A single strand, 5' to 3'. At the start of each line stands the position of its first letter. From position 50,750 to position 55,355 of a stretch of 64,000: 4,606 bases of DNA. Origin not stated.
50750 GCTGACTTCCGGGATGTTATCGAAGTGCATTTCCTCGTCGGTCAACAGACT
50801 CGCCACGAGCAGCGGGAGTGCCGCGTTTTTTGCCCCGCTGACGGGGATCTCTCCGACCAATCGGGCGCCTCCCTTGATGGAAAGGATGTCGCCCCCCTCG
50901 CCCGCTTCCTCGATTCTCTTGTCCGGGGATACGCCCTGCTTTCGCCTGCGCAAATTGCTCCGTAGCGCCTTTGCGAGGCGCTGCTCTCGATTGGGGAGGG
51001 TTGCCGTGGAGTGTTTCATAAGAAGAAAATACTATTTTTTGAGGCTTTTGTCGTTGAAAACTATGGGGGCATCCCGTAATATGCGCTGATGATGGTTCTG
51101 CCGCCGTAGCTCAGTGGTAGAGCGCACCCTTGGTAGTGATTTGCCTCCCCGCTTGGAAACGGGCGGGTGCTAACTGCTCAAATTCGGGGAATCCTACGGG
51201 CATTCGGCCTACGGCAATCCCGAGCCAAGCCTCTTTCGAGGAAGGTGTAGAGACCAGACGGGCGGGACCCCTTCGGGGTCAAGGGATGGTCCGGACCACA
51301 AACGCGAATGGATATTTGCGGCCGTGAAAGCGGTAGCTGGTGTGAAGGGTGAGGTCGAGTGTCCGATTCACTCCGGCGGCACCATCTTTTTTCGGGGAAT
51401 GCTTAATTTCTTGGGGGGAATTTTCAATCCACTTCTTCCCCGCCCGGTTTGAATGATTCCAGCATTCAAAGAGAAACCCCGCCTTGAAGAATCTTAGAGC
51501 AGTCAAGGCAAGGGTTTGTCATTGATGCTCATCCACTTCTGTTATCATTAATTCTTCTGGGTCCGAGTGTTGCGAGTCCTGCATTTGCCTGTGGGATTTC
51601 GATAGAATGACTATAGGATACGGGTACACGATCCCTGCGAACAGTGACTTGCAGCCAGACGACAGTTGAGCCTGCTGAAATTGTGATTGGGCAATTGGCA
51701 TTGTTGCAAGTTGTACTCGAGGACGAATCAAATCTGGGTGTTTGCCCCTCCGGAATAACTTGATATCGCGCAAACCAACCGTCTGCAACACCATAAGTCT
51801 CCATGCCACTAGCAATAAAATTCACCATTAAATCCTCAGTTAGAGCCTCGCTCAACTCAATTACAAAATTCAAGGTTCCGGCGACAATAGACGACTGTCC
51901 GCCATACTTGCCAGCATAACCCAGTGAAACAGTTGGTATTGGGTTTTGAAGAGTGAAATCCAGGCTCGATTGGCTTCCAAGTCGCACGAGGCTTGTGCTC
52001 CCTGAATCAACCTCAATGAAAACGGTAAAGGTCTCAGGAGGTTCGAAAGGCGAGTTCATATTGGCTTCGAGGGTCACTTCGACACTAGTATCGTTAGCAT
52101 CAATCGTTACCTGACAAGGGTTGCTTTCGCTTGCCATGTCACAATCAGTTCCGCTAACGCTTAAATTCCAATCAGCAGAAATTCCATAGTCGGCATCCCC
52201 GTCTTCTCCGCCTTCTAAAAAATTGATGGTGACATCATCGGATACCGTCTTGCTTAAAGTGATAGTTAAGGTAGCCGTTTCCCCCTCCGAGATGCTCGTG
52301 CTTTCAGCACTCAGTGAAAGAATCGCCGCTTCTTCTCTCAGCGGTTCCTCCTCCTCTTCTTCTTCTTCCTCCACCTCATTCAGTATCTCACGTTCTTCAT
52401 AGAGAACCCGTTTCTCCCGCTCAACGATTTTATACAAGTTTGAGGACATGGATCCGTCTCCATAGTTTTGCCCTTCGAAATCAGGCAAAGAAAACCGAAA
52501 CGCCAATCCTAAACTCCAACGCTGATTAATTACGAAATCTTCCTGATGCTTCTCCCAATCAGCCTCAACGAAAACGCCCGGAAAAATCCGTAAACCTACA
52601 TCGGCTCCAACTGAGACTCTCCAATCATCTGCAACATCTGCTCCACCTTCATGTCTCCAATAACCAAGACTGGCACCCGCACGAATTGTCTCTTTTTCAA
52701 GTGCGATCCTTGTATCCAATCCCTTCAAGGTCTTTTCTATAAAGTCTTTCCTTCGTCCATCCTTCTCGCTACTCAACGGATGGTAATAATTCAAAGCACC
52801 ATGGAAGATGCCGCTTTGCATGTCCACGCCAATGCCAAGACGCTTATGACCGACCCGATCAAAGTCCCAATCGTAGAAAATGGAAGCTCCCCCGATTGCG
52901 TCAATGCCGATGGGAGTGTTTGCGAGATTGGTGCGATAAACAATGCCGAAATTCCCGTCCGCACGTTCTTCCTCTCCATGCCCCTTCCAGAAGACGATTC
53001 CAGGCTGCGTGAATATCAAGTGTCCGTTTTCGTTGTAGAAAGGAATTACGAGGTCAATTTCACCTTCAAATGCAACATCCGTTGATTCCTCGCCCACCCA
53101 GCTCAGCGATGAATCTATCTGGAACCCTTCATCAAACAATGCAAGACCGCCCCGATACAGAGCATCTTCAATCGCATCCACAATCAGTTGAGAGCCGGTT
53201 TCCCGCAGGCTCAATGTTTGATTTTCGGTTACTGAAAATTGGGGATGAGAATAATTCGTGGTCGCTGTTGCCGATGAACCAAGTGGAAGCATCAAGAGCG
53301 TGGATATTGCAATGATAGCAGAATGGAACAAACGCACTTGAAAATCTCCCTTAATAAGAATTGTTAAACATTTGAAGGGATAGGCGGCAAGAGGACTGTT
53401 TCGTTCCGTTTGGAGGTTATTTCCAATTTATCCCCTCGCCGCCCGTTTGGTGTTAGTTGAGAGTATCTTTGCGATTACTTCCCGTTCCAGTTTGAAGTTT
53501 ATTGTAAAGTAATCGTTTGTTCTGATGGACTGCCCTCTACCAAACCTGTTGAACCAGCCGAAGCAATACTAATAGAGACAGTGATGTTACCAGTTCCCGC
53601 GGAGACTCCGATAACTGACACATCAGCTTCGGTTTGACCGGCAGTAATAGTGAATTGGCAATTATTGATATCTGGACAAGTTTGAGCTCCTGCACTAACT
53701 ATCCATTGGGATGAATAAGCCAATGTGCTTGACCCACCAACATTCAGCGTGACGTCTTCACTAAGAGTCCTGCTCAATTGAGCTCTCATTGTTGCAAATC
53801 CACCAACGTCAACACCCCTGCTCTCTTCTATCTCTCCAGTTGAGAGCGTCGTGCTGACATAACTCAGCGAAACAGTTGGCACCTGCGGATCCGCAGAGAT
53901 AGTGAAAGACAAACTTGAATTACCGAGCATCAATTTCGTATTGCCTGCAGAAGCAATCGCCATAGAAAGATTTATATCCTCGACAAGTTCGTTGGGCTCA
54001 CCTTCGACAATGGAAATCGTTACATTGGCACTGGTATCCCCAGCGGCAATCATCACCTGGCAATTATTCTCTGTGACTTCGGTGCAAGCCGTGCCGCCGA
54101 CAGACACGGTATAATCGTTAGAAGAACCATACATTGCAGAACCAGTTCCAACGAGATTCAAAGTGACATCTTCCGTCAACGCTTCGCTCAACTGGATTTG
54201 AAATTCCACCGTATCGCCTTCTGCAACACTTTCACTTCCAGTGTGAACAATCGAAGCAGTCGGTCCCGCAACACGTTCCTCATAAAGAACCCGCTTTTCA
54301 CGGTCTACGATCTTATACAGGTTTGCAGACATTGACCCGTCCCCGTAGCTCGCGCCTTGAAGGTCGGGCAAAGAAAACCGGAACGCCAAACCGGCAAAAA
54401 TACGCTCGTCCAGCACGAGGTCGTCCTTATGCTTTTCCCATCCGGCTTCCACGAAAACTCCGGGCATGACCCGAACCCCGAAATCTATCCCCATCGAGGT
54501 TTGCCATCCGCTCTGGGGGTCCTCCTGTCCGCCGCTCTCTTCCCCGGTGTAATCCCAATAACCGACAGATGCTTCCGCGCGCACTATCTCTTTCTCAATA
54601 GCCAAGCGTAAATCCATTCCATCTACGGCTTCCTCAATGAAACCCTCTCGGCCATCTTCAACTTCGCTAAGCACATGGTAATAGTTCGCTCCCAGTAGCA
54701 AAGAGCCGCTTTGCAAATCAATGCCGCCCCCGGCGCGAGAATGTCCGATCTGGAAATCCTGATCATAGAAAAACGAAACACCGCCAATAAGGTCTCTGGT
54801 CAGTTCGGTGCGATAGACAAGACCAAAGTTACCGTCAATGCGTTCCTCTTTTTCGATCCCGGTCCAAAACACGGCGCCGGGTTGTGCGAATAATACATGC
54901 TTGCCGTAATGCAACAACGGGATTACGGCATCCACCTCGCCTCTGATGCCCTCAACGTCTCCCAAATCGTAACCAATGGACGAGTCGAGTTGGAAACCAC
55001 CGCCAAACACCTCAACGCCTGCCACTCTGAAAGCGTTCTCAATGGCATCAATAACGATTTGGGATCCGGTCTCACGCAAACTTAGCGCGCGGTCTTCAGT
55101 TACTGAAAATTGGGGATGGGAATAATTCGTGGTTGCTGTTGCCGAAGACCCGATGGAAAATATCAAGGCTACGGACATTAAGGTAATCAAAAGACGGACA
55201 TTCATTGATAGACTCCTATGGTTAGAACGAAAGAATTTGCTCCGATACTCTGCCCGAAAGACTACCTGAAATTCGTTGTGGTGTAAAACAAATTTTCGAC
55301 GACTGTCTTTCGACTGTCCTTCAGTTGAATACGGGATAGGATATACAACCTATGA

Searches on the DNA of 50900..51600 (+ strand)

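Call 4: search_rna_families(source=window, start=50900, end=51600, threshold=evalue, max_evalue=10, show_alignments=5)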
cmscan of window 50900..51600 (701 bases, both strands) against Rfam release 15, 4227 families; matches with E-value up to 10: 3.
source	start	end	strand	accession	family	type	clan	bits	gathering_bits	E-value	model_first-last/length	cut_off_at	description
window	51128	51320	+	RF00028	Intron_gpI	Intron;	-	27.8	50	5.1e-05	1-253/253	no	Group I catalytic intron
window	51100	51171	+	RF00005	tRNA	Gene; tRNA;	CL00001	21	29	0.11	1-71/71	no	tRNA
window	50960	51029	+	RF03136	S10-Clostridia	Cis-reg; leader;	-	13.6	35.1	4.9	1-81/81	no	S10-Clostridia ribosomal protein leader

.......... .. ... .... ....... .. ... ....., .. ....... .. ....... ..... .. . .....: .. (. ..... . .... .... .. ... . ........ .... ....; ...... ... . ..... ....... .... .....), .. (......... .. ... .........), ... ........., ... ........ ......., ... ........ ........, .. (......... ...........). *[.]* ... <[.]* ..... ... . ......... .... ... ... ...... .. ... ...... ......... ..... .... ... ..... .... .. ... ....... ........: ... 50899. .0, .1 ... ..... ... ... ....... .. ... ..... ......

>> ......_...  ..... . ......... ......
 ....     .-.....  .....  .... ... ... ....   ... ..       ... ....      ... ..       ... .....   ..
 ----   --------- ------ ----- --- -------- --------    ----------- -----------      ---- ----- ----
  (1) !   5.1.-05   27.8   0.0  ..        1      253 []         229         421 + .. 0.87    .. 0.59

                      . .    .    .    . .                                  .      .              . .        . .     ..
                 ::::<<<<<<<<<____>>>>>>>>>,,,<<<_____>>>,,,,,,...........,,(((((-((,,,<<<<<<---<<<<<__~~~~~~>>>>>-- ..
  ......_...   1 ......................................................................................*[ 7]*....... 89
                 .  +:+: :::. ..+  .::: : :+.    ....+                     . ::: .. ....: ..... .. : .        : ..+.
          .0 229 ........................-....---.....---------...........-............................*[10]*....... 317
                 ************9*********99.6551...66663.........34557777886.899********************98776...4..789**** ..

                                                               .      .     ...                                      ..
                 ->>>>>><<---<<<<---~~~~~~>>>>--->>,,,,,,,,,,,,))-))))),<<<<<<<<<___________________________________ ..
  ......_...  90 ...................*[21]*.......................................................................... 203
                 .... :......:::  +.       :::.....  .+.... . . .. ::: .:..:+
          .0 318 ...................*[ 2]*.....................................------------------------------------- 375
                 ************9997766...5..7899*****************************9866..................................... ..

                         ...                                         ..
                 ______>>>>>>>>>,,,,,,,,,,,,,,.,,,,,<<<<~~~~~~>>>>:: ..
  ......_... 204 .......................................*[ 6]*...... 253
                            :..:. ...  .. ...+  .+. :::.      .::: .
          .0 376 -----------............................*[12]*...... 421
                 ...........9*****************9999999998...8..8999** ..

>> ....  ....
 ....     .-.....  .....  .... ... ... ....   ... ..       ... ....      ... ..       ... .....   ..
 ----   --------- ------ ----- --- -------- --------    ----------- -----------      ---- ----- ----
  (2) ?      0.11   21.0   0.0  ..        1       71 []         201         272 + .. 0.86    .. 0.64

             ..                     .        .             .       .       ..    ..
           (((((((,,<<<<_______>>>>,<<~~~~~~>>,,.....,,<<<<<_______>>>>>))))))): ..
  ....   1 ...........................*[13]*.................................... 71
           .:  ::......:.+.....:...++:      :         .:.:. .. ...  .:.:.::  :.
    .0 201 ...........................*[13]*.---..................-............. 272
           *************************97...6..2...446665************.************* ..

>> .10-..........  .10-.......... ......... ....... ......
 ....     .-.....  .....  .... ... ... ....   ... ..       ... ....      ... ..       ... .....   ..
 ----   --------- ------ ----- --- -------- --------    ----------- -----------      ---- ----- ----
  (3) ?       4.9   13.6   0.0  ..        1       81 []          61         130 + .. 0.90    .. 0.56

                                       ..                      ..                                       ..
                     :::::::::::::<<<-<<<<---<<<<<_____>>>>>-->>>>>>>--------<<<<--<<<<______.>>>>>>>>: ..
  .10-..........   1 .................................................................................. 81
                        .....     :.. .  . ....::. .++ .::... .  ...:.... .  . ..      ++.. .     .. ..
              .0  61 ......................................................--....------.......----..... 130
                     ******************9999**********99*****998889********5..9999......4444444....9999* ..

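Call 16: search_dna_similar(query=window:51100-51384:+, collection=plasmids, mode=distant, max_rows=30)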
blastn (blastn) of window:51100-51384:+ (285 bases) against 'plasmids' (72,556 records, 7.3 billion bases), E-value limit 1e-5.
Records with a match: 1266; places in all: 1287; records where one place covers at least 80% of the query: 0.
Best place of each record, by identity: 80-90% 2; 60-80% 1264.
By first word of the organism name: Escherichia 486; Klebsiella 357; Salmonella 114; Acinetobacter 78; Enterobacter 50; Shigella 48; Citrobacter 47; Aeromonas 12; Raoultella 12; Pseudomonas 11; and 10 more.
By predicted mobility (MOB-suite, as given by PLSDB): conjugative 921; mobilizable 197; non-mobilizable 148.
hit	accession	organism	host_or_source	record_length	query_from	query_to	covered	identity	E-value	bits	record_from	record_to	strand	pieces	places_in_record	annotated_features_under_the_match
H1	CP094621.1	Bradyrhizobium sp. ISRA435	Arachis hypogaea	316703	73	242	60%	70.6%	8e-14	85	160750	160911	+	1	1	none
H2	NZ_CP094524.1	Bradyrhizobium sp. ISRA443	Arachis hypogaea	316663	73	242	60%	70.6%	8e-14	85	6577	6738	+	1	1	none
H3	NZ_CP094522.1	Bradyrhizobium sp. ISRA437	Arachis hypogaea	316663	73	242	60%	70.6%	8e-14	85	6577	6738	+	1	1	none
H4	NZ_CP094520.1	Bradyrhizobium sp. ISRA436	Arachis hypogaea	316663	73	242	60%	70.6%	8e-14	85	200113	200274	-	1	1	none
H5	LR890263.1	Escherichia coli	Homo sapiens,rectal swab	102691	49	205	55%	75.0%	9e-20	104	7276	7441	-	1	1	none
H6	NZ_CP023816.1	Escherichia coli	wild bird,tissue sample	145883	73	205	47%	76.4%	1e-17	97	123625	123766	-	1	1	none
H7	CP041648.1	Klebsiella pneumoniae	Homo sapiens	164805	73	205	47%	76.4%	1e-17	97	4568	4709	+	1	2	none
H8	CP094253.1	Acinetobacter variabilis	mixed culture,fecal of pig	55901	73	205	47%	76.4%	1e-17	97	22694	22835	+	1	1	none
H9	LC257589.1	Escherichia coli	-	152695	73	205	47%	76.4%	1e-17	97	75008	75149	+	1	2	none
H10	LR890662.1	Escherichia coli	Homo sapiens,rectal swab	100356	73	205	47%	76.4%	1e-17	97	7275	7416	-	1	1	none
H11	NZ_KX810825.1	Salmonella enterica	-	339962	73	205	47%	76.4%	1e-17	97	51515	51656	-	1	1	none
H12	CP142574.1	Escherichia coli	swine,pure culture,lung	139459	73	205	47%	76.4%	1e-17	97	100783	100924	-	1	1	none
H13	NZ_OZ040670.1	Escherichia coli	-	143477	73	205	47%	76.4%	1e-17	97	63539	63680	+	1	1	none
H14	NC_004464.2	Citrobacter freundii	-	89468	73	205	47%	75.7%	4e-17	96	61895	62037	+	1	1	none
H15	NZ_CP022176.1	Aeromonas salmonicida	Atlantic salmon,The RAS Atlantic Salmon ...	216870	73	205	47%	75.7%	4e-17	96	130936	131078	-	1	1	none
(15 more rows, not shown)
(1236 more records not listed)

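Call 17: get_annotated_region(hit=H5, flank=3000)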
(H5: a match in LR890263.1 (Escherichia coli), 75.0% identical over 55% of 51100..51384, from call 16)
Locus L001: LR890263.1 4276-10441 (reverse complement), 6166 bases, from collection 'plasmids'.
description: Escherichia coli isolate MSB1_3C-sc-2280310 genome assembly, plasmid: 2
organism: Escherichia coli (NCBI taxid 562)
taxonomy: Bacteria; Pseudomonadota; Gammaproteobacteria; Enterobacterales; Enterobacteriaceae; Escherichia; Escherichia coli
host: -; source: Homo sapiens,rectal swab; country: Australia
typing (MOB-suite, as given by PLSDB): conjugative; replicon IncFIA,IncFIC; relaxase MOBF,MOBF; mating-pair formation MPF_F
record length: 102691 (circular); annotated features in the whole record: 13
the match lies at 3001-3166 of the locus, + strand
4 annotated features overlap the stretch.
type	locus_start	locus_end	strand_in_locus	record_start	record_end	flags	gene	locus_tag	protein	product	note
predicted_resistance_gene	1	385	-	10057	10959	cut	mph(A)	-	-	Mph(A) family macrolide 2'-phosphotransferase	predicted by amrfinderplus; class MACROLIDE; identity 100.0%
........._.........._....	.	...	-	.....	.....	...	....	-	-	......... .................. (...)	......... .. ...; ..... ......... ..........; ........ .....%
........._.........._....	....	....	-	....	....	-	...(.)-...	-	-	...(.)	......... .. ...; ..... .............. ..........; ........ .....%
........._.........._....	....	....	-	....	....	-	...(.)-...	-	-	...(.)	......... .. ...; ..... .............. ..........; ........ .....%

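Call 18: get_annotated_region(hit=H1, flank=3000)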
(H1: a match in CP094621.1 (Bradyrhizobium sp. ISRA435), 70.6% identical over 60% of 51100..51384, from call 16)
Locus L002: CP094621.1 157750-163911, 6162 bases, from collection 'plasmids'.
description: Bradyrhizobium sp. ISRA435 plasmid unnamed, complete sequence
organism: Bradyrhizobium sp. ISRA435 (NCBI taxid 2866194)
taxonomy: Bacteria; Pseudomonadota; Alphaproteobacteria; Hyphomicrobiales; Nitrobacteraceae; Bradyrhizobium; Bradyrhizobium sp. ISRA435
host: -; source: Arachis hypogaea; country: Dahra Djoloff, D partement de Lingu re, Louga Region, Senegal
typing (MOB-suite, as given by PLSDB): conjugative; replicon rep_cluster_507; relaxase MOBQ; mating-pair formation MPF_T
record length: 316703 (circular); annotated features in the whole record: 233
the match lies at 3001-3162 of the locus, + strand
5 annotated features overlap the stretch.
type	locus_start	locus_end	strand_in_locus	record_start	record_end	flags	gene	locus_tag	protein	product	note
CDS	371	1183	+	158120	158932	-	-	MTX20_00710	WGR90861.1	GMC family oxidoreductase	-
CDS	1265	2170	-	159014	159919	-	-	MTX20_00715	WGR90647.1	LysR family transcriptional regulator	-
CDS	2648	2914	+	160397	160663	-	-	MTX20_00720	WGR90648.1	hypothetical protein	-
CDS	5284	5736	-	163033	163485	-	trbH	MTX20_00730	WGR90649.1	conjugal transfer protein TrbH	-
CDS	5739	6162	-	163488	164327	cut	trbG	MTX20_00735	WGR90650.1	P-type conjugative transfer protein TrbG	-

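Call 20: search_rna_families(sources=[L001, L002], threshold=evalue, max_evalue=0.01, show_alignments=0)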
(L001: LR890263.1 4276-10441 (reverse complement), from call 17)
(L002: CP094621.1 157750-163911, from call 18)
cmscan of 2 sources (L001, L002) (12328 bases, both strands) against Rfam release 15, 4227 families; matches with E-value up to 0.01: 3.
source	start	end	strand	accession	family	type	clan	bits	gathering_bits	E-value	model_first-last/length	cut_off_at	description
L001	4838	4907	-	RF00240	RNA-OUT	Gene; antisense;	-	98.8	41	3.9e-20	1-70/70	no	RNA-OUT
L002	2952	3136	+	RF00028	Intron_gpI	Intron;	-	45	50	5.9e-09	1-253/253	no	Group I catalytic intron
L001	2979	3169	+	RF00028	Intron_gpI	Intron;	-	36.9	50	1.6e-06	1-253/253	no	Group I catalytic intron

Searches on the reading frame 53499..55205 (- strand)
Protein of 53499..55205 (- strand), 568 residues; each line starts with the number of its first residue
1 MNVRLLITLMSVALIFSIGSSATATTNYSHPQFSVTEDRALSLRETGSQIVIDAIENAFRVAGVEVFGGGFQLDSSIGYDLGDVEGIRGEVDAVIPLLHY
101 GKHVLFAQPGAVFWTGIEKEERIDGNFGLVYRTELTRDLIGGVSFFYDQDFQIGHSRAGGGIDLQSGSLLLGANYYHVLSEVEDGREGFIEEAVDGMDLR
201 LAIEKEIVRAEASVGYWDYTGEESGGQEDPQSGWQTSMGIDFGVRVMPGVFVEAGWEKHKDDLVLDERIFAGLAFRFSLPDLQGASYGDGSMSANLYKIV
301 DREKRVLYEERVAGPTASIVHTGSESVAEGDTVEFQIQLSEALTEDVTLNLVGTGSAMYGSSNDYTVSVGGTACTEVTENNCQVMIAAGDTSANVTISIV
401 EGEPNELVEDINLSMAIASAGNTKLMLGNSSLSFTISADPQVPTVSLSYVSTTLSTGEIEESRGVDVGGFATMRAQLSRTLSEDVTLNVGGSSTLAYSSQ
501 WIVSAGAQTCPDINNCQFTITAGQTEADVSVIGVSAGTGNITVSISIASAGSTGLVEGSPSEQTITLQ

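Call 15: search_protein_families(library=pfam, proteins=[window:53499-55205:-])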
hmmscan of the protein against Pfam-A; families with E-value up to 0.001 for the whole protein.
window:53499-55205:- (568 aa): 1 family
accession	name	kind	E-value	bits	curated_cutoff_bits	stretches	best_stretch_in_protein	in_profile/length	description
PF11924.14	IAT_beta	-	2.5e-19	70.3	22.3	1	87-284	61-255/279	Inverse autotransporter, beta-domain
